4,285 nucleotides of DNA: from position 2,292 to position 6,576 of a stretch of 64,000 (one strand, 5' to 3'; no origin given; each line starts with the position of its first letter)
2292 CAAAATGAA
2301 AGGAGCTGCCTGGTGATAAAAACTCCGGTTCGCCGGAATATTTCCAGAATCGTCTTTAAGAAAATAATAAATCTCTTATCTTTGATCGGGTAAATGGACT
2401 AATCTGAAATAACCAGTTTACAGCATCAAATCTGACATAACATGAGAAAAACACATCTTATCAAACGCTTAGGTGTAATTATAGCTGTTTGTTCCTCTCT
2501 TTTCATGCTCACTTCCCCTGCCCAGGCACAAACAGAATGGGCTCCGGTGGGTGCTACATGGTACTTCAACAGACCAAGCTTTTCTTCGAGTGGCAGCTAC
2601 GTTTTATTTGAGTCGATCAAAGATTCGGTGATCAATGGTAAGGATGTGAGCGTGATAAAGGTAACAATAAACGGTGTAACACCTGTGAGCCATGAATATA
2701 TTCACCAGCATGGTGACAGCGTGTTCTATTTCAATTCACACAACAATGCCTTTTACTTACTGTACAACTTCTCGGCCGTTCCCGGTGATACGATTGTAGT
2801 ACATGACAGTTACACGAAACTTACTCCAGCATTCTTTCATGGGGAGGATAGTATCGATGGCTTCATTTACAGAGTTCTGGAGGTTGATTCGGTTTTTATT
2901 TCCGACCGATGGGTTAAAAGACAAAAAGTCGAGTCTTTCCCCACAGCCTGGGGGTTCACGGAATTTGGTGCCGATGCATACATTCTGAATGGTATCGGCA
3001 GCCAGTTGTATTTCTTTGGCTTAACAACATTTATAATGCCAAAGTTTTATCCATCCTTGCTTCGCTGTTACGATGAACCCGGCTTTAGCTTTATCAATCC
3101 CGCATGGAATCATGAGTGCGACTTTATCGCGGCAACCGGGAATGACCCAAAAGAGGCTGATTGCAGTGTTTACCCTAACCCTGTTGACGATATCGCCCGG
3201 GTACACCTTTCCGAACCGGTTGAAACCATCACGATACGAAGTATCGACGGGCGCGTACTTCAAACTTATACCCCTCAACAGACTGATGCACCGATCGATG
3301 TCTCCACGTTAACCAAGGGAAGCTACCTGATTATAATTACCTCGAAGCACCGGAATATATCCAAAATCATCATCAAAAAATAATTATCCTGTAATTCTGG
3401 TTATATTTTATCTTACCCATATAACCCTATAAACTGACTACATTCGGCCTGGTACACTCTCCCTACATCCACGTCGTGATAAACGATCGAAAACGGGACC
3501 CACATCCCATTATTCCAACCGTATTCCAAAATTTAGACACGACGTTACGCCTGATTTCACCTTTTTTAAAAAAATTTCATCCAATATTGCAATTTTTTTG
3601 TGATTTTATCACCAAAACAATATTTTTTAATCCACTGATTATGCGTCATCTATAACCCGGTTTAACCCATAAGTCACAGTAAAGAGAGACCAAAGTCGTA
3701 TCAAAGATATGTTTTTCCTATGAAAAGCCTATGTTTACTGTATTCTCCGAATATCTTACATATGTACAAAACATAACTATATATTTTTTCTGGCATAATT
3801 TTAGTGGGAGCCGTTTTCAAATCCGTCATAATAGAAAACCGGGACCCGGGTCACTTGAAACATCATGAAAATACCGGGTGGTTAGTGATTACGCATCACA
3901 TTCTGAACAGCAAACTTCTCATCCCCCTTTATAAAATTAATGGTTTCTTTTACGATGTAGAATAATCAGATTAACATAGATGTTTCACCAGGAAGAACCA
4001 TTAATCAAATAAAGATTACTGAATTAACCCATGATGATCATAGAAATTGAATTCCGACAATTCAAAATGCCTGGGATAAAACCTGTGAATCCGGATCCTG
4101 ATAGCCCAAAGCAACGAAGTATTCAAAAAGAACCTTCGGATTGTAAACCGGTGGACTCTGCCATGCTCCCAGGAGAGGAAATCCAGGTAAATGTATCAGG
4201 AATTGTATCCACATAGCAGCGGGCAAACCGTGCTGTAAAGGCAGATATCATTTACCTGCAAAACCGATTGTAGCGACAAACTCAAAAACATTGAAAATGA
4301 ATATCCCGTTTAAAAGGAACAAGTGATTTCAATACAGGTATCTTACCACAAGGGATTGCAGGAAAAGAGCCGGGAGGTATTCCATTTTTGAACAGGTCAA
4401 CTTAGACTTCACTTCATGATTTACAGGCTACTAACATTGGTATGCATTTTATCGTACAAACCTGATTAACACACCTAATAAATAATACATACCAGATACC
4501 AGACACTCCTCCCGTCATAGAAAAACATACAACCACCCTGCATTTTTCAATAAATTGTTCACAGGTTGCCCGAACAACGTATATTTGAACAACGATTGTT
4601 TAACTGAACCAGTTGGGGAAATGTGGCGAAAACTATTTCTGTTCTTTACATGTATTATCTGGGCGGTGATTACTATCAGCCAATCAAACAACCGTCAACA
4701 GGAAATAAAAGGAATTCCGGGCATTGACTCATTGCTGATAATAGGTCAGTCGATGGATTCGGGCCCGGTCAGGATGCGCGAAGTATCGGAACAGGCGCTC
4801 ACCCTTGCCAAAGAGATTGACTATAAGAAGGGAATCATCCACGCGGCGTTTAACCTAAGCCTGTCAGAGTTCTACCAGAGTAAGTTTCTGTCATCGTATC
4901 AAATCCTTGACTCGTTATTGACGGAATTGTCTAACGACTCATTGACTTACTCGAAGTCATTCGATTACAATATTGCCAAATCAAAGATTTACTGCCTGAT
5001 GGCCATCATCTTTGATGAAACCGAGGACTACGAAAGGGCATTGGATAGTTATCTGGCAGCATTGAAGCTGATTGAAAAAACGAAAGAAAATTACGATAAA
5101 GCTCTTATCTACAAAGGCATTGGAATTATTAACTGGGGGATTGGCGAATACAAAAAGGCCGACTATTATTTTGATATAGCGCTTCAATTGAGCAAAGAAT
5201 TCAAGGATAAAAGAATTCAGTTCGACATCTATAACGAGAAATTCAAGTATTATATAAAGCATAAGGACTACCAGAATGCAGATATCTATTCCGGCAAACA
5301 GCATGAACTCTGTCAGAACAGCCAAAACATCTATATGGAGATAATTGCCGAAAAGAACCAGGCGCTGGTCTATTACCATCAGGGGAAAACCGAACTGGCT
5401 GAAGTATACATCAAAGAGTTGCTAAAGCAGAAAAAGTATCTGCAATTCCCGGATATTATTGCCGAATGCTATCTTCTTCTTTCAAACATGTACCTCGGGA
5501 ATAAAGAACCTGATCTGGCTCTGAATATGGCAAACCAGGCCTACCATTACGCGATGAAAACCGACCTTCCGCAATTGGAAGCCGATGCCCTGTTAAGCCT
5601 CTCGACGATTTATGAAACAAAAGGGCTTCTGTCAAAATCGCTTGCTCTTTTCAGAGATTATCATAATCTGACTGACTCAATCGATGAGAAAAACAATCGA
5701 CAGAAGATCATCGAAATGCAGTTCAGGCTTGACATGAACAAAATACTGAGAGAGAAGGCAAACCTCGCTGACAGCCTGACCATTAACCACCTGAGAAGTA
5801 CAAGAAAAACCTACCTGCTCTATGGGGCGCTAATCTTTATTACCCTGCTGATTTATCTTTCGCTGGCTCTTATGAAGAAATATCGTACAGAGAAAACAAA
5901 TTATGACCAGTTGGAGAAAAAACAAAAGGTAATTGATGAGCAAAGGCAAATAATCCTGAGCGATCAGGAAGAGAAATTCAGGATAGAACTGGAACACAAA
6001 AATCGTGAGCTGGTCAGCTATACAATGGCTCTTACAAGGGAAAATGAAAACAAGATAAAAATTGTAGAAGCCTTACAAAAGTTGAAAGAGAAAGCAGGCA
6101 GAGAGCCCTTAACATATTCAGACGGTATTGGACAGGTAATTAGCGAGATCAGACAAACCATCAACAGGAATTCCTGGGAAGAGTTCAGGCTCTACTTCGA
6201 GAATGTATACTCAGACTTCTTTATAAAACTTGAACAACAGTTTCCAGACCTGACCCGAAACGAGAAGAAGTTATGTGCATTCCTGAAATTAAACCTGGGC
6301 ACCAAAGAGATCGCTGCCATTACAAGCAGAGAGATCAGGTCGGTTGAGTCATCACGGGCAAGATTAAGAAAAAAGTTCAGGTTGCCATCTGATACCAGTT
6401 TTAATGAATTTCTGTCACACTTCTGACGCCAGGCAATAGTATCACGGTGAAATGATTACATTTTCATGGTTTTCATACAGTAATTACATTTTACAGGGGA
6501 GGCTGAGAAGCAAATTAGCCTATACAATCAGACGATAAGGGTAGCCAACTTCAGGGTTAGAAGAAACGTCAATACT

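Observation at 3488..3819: Copy A of a two-copy ~300-bp conserved non-coding module with an indel-free core, phased repeats and flanking inverted repeats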

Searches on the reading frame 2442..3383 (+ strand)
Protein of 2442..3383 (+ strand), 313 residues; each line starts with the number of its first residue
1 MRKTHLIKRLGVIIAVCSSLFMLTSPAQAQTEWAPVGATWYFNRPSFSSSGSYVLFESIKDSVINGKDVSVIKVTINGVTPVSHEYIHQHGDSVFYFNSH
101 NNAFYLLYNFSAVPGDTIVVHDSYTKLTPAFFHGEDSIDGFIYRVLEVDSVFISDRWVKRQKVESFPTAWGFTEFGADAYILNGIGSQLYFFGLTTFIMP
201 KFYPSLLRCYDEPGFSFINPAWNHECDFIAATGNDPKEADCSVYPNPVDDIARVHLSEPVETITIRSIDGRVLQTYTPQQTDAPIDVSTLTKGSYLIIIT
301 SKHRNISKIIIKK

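Call 14: search_protein_families(library=pfam, proteins=[window:2442-3383:+])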
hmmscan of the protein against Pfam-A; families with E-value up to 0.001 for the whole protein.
window:2442-3383:+ (313 aa): 1 family
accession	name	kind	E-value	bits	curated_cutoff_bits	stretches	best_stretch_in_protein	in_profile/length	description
PF18962.6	Por_Secre_tail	-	9.7e-12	45.5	27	1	243-311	1-75/75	Secretion system C-terminal sorting domain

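Call 18: find_encoding_contigs(protein=window:2442-3383:+, flank=10000, max_places=10)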
Protein window:2442-3383:+ (313 aa): 1 contig read that carries it; 1 place shown.
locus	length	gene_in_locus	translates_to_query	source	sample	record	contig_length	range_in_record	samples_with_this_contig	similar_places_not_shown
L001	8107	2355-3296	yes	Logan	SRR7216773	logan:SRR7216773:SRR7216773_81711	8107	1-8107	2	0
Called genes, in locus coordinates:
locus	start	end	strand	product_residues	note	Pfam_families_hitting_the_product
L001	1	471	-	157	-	?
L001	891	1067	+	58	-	-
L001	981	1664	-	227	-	PF02493:MORN (weak)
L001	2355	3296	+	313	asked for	PF18962:Por_Secre_tail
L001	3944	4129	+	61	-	-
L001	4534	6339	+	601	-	PF00515:TPR_1 (faint), PF13424:TPR_12 (weak)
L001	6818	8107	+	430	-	?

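Call 62: find_homologous_proteins(query=window:2442-3383:+, max_evalue=1e-10)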
Query window:2442-3383:+ (313 aa): 19 proteins with E <= 1e-10 among 903 candidates.
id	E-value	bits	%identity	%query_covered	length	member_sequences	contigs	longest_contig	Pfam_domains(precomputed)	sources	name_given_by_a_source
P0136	3.0e-212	721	100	100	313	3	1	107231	PF18962.8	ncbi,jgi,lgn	-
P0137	8.7e-188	641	89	100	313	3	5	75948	PF18962.8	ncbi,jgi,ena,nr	ncbi:MAG TPA: hypothetical protein DEO70_02980 [Bacteroidales bacterium]|nr:hypothetical protein [Ba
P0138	3.9e-99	349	50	100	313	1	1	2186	PF18962.8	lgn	-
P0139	7.6e-96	339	55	91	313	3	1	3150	PF18962.8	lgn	-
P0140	4.6e-93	330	53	91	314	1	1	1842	PF18962.8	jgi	-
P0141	4.7e-77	277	46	94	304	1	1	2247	PF18962.8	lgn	-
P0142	1.8e-76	275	48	91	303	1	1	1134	PF18962.8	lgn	-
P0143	4.1e-75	271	44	98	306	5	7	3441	PF18962.8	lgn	-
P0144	3.6e-72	261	45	93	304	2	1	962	PF18962.8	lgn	-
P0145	1.4e-71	259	46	88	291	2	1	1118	PF18962.8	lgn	-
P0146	4.0e-71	257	45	94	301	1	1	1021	PF18962.8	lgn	-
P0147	1.8e-68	249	42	92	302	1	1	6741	PF18962.8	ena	-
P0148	4.8e-67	244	41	94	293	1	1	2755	PF18962.8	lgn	-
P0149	1.6e-55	206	37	93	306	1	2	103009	PF18962.8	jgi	jgi:hypothetical protein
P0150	1.2e-51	193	36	94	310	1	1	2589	PF18962.8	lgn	-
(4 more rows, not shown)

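Call 63: find_encoding_contigs(protein=P0137, flank=10000, max_places=6)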
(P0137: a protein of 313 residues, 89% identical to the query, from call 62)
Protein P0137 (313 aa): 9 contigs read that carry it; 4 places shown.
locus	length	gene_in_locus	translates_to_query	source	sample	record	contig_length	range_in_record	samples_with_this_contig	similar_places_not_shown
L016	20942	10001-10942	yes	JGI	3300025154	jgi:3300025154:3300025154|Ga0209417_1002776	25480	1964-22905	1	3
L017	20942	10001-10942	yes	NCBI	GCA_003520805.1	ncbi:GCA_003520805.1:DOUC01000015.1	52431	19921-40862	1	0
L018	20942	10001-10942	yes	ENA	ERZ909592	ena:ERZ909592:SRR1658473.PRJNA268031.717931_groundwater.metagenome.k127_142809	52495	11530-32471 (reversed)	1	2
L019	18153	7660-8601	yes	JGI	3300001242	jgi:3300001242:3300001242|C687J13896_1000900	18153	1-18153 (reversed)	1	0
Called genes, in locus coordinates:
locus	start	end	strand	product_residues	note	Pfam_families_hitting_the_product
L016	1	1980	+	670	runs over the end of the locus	PF13448:DUF4114, PF16130:DUF4842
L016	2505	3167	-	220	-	-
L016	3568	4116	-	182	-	-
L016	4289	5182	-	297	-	PF13431:TPR_17 (faint), PF00515:TPR_1 (faint), PF07719:TPR_2 (faint), PF13181:TPR_8 (faint), PF13424:TPR_12 (faint), PF21033:RMD1-3 (weak)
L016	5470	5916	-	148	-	-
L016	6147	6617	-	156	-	PF00583:Acetyltransf_1, PF13420:Acetyltransf_4 (weak)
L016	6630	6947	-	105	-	-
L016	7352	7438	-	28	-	-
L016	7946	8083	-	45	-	-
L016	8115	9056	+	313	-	PF18962:Por_Secre_tail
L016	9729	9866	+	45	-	-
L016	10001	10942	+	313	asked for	PF18962:Por_Secre_tail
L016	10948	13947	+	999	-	PF00082:Peptidase_S8, PF13229:Beta_helix (weak)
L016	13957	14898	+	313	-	PF18962:Por_Secre_tail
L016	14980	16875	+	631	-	PF18962:Por_Secre_tail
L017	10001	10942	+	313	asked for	PF18962:Por_Secre_tail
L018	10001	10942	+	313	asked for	PF18962:Por_Secre_tail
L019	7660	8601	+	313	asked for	PF18962:Por_Secre_tail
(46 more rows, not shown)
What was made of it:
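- The downstream genes encode surface or secreted proteins, the usual targets of invertons (calls 14, 63).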

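Call 85: find_encoding_contigs(protein=P0139, flank=10000, max_places=5)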
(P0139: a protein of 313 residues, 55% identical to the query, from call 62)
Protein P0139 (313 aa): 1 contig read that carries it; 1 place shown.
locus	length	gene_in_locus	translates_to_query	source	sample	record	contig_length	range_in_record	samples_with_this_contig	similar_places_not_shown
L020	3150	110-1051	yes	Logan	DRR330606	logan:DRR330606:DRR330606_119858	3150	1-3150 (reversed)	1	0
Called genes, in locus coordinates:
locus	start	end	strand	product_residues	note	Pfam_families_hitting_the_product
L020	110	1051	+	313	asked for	PF18962:Por_Secre_tail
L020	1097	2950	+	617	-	PF18962:Por_Secre_tail (weak)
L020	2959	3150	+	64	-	?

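Call 86: find_encoding_contigs(protein=P0143, flank=10000, max_places=8)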
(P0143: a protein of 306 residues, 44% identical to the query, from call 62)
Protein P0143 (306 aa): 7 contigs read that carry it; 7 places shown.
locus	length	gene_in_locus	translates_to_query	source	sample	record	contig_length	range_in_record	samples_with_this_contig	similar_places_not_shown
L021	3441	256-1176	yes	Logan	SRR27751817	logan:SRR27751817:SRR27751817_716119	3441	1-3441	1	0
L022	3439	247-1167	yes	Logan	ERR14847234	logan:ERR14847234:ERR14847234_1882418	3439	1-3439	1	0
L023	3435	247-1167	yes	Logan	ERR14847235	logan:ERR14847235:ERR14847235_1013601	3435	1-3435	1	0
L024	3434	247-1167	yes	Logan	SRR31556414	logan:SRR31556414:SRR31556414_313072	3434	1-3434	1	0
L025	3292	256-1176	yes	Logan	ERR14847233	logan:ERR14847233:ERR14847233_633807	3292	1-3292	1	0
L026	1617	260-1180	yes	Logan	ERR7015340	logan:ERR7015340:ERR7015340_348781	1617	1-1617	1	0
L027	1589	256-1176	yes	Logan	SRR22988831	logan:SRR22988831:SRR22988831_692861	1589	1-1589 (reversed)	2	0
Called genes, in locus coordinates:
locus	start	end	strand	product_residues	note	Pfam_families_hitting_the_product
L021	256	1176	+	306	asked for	PF18962:Por_Secre_tail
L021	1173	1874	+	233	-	PF00082:Peptidase_S8 (weak)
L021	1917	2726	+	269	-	PF00082:Peptidase_S8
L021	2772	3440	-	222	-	?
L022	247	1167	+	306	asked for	PF18962:Por_Secre_tail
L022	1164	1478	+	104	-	-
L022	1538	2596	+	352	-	PF00082:Peptidase_S8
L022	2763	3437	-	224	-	?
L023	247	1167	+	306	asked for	PF18962:Por_Secre_tail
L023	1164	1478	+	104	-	-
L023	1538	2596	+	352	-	PF00082:Peptidase_S8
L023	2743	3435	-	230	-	?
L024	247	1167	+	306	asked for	PF18962:Por_Secre_tail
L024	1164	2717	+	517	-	PF00082:Peptidase_S8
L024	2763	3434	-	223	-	?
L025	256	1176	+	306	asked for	PF18962:Por_Secre_tail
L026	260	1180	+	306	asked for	PF18962:Por_Secre_tail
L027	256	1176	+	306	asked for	PF18962:Por_Secre_tail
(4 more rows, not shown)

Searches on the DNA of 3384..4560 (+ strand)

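Call 9: search_rna_families(source=window, start=3384, end=4560, threshold=evalue, max_evalue=10)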
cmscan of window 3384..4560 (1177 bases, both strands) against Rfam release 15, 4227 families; matches with E-value up to 10: 3.
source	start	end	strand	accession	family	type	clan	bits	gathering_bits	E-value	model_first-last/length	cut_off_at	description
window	3956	4044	-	RF00580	SNORD91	Gene; snRNA; snoRNA; CD-box;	-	18.9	51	3.4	1-95/95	no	Small nucleolar RNA SNORD91 family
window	3549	3600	-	RF01706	Gut-1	Gene; sRNA;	-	18.8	50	1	1-77/77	no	Gut-1 RNA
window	3928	3970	-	RF02350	psRNA6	Gene; sRNA;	-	12.9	60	0.6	1-333/333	no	Nitrosomonas sRNA psRNA6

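Call 43: search_dna_similar(query=window:3384-4134:+, collection=plasmids, mode=distant, max_evalue=0.01)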
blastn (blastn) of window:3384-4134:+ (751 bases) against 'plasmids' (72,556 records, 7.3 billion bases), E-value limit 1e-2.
No match.

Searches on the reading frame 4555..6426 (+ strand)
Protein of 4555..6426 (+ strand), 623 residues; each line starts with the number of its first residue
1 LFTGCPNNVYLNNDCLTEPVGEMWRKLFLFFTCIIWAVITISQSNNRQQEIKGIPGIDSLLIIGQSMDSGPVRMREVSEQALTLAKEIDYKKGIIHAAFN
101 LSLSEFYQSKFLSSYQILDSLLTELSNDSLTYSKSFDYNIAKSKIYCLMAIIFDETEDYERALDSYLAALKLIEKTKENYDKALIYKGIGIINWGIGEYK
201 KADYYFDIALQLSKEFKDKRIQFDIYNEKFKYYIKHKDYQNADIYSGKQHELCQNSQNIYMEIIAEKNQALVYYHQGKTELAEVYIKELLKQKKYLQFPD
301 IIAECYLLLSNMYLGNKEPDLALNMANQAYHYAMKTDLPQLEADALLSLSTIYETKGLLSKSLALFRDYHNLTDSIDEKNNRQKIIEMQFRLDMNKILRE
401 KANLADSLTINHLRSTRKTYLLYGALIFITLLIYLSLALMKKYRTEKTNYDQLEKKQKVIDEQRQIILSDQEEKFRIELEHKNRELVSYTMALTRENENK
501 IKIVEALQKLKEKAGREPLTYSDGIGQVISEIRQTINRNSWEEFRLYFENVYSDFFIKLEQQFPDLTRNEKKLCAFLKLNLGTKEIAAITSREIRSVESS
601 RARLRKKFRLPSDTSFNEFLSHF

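Call 14: search_protein_families(library=pfam, proteins=[window:4555-6426:+])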
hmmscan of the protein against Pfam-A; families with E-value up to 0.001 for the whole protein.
window:4555-6426:+ (623 aa): 4 families
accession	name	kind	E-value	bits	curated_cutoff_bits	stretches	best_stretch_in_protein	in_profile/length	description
PF13424.12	TPR_12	-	1.3e-12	48.2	30.1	1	145-214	5-76/77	Tetratricopeptide repeat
PF00515.34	TPR_1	-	1e-05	25.6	27.8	0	144-172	2-30/34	Tetratricopeptide repeat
PF17874.7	TPR_MalT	-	5.3e-05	23.1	45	0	145-333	124-310/336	MalT-like TPR region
PF13432.12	TPR_16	-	9e-05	23.3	32.7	0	313-369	7-57/65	Tetratricopeptide repeat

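Call 25: find_homologous_proteins(query=window:4621-6426:+, max_evalue=1e-20)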
Query window:4621-6426:+ (601 aa): 15 proteins with E <= 1e-20 among 8000 candidates.
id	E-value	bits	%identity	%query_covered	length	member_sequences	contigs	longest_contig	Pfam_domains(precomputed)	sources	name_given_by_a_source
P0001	0.0e+0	1309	100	100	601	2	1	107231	PF00515.35,PF13424.13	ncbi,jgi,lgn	-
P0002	0.0e+0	1134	88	100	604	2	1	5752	PF17874.8,PF00515.35,PF13424.13,PF07719.24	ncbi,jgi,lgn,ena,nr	ncbi:MAG: hypothetical protein CVU06_03905 [Bacteroidetes bacterium HGW-Bacteroidetes-22]|nr:MAG: hy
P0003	2.6e-258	876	71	98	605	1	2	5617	PF17874.8,PF00515.35,PF13424.13,PF07719.24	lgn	-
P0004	7.7e-229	779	66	94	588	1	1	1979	PF17874.8,PF00515.35,PF13424.13,PF13176.13,PF13181.13,PF07719.24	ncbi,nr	ncbi:MAG: tetratricopeptide repeat protein, partial [Bacteroidota bacterium]|nr:tetratricopeptide re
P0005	3.8e-151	523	47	95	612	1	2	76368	PF00515.35,PF13424.13,PF07719.24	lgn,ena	-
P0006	1.1e-149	518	45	99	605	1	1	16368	PF13424.13,PF13428.13,PF07719.24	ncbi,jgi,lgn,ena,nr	ncbi:MAG: hypothetical protein M0P58_10585 [Bacteroidales bacterium]|nr:hypothetical protein [Bacter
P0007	1.9e-141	491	43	99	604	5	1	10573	PF17874.8,PF13424.13,PF13181.13,PF07719.24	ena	-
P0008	1.7e-131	458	42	95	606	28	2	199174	PF00515.35,PF13424.13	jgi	-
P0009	1.9e-121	425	40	94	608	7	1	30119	PF00515.35,PF13424.13,PF07719.24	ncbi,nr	ncbi:MAG: tetratricopeptide repeat protein [Bacteroidales bacterium]|nr:tetratricopeptide repeat pro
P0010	1.3e-115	405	39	100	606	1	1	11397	PF00515.35,PF13424.13,PF07719.24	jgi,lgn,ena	-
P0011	9.1e-104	366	37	99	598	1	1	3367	PF00515.35,PF13424.13,PF07719.24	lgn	-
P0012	3.8e-28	117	26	99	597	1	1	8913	PF00515.35,PF13424.13,PF13176.13,PF13181.13,PF07719.24,PF13374.13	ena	-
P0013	4.7e-28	116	26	99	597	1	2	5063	PF00515.35,PF13424.13,PF13176.13,PF13181.13,PF07719.24,PF13374.13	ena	-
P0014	1.4e-27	115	27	92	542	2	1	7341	PF00515.35,PF13424.13,PF13176.13,PF13428.13,PF13181.13,PF07719.24,PF13374.13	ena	-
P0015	1.1e-25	109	25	95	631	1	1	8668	PF17874.8,PF00515.35,PF12895.14,PF13424.13,PF13176.13,PF13432.13,PF13181.13,PF07719.24,PF13374.13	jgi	jgi:tetratricopeptide (TPR) repeat protein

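Call 26: find_encoding_contigs(protein=P0002, flank=10000, max_places=4)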
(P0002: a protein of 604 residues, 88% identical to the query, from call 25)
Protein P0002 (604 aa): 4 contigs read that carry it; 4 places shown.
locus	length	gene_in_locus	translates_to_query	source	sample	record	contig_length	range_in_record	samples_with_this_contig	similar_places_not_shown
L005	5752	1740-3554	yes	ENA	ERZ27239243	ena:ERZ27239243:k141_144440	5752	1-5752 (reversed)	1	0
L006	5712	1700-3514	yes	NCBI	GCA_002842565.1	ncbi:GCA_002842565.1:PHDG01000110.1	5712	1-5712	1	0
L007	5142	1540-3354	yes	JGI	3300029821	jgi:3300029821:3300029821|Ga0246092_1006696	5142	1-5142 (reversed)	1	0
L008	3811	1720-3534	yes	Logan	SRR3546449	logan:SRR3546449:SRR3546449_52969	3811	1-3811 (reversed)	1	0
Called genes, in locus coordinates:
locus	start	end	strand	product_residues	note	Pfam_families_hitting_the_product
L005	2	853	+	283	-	?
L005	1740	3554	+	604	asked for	PF00515:TPR_1 (faint), PF17874:TPR_MalT (faint), PF07719:TPR_2 (faint), PF13424:TPR_12 (weak)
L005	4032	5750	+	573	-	?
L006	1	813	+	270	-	PF19408:PKD_6 (faint), PF18962:Por_Secre_tail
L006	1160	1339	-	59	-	-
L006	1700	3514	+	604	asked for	PF00515:TPR_1 (faint), PF17874:TPR_MalT (faint), PF07719:TPR_2 (faint), PF13424:TPR_12 (weak)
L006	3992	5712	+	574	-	?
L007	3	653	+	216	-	?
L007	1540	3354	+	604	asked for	PF00515:TPR_1 (faint), PF17874:TPR_MalT (faint), PF07719:TPR_2 (faint), PF13424:TPR_12 (weak)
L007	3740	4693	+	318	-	-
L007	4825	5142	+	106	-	?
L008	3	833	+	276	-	?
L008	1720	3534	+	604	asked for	PF00515:TPR_1 (faint), PF17874:TPR_MalT (faint), PF07719:TPR_2 (faint), PF13424:TPR_12 (weak)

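Call 27: find_encoding_contigs(protein=P0003, flank=10000, max_places=4)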
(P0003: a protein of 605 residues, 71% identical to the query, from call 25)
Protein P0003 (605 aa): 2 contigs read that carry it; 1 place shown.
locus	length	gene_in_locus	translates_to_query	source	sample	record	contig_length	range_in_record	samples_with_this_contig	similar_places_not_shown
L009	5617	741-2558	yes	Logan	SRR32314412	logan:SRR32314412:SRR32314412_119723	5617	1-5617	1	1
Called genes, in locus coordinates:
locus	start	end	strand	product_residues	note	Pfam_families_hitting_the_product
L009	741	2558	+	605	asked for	PF17874:TPR_MalT (faint), PF00515:TPR_1 (faint), PF07719:TPR_2 (faint), PF13424:TPR_12 (weak)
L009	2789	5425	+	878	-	PF18962:Por_Secre_tail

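Call 28: find_encoding_contigs(protein=P0005, flank=10000, max_places=4)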
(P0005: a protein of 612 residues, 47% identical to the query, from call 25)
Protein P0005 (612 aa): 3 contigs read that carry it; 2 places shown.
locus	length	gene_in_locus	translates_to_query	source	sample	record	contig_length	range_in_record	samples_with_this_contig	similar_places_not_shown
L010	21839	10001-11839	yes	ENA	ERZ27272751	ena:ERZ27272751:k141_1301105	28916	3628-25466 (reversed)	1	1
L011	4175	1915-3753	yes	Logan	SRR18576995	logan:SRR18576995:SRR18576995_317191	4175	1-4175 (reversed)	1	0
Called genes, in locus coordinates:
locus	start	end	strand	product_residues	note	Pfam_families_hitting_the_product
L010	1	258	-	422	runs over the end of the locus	PF00085:Thioredoxin, PF13098:Thioredoxin_2 (weak), PF01946:Thi4 (faint), PF07992:Pyr_redox_2, PF13738:Pyr_redox_3, PF00070:Pyr_redox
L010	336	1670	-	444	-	PF04055:Radical_SAM, PF13353:Fer4_12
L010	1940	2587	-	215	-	PF01728:FtsJ (weak), PF06325:PrmA (weak), PF13489:Methyltransf_23, PF01209:Ubie_methyltran, PF13847:Methyltransf_31, PF08241:Methyltransf_11, PF08242:Methyltransf_12, PF13649:Methyltransf_25, +1 more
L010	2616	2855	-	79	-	PF19628:DUF6132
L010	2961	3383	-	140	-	PF13905:Thioredoxin_8 (faint), PF00085:Thioredoxin, PF13098:Thioredoxin_2 (weak)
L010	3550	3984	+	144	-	PF12760:Zn_ribbon_IS1595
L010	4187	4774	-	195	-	-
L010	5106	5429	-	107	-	PF02452:PemK_toxin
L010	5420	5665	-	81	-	-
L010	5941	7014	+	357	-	PF01381:HTH_3, PF13560:HTH_31 (faint), PF06114:Peptidase_M78 (weak)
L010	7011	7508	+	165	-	PF01850:PIN (weak), PF11848:DUF3368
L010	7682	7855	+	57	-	-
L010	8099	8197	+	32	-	-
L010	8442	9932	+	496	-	PF18962:Por_Secre_tail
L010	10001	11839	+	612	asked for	PF00515:TPR_1 (faint), PF07719:TPR_2 (faint), PF13424:TPR_12 (weak)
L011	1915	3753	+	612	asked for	PF00515:TPR_1 (faint), PF07719:TPR_2 (faint), PF13424:TPR_12 (weak)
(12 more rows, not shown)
